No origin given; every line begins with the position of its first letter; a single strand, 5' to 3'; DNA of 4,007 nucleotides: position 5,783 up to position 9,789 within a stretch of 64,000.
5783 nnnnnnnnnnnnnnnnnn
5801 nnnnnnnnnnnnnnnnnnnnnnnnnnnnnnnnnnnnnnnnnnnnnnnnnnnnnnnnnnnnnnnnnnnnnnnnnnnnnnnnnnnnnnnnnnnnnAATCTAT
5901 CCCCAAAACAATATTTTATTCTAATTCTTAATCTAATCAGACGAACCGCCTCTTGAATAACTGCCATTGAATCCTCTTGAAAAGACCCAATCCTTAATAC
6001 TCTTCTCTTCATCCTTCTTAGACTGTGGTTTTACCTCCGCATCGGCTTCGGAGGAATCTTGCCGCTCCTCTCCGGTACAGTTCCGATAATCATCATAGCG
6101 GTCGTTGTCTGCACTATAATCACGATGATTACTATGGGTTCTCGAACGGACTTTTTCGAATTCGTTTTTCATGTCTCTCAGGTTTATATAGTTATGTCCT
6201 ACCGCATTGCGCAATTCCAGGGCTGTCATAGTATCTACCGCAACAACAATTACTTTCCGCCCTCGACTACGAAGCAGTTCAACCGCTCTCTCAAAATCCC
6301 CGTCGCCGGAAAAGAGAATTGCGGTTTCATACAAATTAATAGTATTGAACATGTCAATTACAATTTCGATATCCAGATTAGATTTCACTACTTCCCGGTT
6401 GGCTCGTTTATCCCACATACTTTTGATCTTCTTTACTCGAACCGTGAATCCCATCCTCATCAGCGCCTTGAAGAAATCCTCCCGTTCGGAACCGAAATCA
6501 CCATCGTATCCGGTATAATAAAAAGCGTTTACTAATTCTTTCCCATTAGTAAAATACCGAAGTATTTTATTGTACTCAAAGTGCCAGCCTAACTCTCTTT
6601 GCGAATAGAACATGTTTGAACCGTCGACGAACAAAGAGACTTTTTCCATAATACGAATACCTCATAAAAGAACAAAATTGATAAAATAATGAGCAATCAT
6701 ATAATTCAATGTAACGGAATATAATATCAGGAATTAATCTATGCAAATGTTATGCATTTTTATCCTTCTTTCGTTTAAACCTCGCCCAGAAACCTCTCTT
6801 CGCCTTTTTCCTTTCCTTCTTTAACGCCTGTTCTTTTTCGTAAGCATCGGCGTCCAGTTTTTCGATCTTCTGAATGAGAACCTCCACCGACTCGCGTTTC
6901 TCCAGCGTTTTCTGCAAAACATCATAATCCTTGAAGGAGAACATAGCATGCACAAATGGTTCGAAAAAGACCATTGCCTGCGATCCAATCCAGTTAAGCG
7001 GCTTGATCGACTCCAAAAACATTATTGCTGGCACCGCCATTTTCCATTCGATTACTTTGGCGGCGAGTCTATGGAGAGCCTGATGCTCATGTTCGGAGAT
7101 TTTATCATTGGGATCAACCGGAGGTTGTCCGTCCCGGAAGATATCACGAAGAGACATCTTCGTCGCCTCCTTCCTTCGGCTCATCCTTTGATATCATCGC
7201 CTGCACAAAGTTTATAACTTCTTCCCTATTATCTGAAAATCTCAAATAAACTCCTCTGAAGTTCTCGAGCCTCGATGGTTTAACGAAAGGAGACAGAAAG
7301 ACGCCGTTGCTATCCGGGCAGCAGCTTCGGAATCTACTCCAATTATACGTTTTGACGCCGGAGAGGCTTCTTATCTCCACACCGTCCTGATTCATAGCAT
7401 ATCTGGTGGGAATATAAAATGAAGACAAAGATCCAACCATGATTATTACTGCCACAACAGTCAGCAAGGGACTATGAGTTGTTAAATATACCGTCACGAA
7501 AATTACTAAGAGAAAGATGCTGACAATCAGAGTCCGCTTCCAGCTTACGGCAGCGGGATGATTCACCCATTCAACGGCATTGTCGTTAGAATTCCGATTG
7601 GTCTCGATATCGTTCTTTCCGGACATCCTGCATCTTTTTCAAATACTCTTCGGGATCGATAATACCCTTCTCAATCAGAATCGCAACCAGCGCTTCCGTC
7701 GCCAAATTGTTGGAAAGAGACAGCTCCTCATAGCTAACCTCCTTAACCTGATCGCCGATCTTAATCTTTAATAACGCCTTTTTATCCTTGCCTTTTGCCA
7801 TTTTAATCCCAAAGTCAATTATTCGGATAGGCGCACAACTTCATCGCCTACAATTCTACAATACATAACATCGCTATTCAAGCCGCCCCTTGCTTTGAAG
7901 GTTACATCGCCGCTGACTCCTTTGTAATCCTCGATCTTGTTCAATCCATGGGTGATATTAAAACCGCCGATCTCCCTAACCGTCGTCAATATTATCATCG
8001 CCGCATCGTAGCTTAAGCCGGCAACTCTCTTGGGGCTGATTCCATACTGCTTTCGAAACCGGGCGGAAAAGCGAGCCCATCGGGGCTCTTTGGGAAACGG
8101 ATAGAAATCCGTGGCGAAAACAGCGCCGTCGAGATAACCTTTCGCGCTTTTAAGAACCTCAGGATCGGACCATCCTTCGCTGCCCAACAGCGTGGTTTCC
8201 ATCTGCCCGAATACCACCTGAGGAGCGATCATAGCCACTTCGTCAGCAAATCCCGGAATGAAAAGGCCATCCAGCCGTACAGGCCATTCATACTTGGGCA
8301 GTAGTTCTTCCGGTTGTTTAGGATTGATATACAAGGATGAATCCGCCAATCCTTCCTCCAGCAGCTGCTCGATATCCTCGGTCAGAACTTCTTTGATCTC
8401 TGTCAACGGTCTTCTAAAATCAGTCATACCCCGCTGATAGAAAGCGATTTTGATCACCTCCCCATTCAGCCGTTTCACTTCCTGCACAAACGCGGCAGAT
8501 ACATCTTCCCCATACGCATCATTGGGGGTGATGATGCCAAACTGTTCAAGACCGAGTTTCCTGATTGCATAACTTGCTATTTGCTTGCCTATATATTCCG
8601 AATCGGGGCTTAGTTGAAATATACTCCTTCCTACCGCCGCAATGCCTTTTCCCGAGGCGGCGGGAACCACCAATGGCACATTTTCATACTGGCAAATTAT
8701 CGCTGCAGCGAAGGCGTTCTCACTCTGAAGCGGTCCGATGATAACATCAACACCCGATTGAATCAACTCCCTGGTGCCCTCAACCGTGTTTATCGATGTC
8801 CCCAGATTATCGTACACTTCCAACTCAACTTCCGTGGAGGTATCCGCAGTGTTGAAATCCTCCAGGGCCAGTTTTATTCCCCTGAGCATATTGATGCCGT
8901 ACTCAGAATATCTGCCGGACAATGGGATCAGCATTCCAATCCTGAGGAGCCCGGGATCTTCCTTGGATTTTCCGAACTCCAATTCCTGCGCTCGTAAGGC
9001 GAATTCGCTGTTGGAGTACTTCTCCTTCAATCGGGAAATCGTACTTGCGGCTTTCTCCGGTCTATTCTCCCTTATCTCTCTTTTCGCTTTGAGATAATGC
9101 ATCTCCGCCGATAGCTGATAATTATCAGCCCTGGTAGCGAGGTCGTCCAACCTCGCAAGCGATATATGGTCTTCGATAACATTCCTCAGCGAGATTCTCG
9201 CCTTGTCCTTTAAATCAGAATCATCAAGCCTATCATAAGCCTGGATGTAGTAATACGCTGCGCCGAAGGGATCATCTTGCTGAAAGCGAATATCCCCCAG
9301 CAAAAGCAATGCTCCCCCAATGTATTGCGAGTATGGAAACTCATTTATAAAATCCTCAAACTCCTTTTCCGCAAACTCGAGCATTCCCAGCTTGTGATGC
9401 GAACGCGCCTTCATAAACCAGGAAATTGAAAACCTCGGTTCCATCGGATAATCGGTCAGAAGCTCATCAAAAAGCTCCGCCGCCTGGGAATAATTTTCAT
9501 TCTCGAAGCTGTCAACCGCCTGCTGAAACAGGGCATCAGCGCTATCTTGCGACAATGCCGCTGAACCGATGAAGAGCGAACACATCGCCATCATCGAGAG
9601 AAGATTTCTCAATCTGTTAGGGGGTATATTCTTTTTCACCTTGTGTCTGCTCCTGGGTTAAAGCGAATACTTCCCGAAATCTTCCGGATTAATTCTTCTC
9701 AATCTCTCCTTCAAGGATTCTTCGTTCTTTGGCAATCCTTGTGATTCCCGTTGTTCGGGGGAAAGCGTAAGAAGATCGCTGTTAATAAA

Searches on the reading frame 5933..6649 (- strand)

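Call 81: search_protein_families(library=pfam, proteins=[window:5933-6649:-], max_evalue=0.00001)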
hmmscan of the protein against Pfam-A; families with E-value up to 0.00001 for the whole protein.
window:5933-6649:- (238 aa): 1 family
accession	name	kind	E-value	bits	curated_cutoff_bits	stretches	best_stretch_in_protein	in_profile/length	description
PF01936.24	NYN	-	2.8e-29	102.9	24.2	1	3-151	1-139/145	NYN domain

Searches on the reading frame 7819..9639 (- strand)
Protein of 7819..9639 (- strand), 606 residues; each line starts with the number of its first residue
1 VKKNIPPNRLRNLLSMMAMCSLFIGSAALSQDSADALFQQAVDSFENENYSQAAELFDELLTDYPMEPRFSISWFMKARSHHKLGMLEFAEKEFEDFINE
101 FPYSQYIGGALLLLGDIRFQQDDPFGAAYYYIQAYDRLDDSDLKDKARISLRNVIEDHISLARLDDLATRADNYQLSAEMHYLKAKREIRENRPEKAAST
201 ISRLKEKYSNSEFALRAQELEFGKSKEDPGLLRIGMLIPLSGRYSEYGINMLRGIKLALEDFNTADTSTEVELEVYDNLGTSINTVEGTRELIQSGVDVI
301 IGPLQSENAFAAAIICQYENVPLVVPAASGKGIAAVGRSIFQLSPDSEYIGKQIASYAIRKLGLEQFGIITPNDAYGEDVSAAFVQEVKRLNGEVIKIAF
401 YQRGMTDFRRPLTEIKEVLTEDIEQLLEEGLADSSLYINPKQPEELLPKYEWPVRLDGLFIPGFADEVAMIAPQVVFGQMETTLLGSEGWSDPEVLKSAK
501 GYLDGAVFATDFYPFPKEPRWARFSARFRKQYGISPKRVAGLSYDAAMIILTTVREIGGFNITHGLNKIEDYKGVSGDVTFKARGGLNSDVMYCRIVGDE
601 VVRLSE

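Call 81: search_protein_families(library=pfam, proteins=[window:7819-9639:-], max_evalue=0.00001)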
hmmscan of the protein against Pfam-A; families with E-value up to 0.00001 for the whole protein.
window:7819-9639:- (606 aa): 8 families
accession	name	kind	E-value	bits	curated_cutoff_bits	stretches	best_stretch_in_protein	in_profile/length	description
PF13458.12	Peripla_BP_6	-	1.4e-40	140.5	31.7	2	233-416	3-187/343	Periplasmic binding protein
PF01094.35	ANF_receptor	-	8.9e-15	55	25.4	1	254-413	5-167/353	Receptor family ligand binding region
PF04348.19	LppC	-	4.6e-14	52.4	28.8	1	157-404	145-386/563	LppC putative lipoprotein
PF13174.12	TPR_6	-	3.6e-08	34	26.3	0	35-65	1-31/33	Tetratricopeptide repeat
PF13525.12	YfiO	-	1.3e-07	32.1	25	1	32-125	3-96/203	Outer membrane lipoprotein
PF13432.12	TPR_16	-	1.3e-06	29.1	32.7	0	40-96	3-56/65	Tetratricopeptide repeat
PF07719.23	TPR_2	-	2.1e-06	27.9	27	0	34-65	1-32/34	Tetratricopeptide repeat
PF13433.12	Peripla_BP_5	-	9.1e-06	25.4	27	0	232-418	1-187/363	Periplasmic binding protein domain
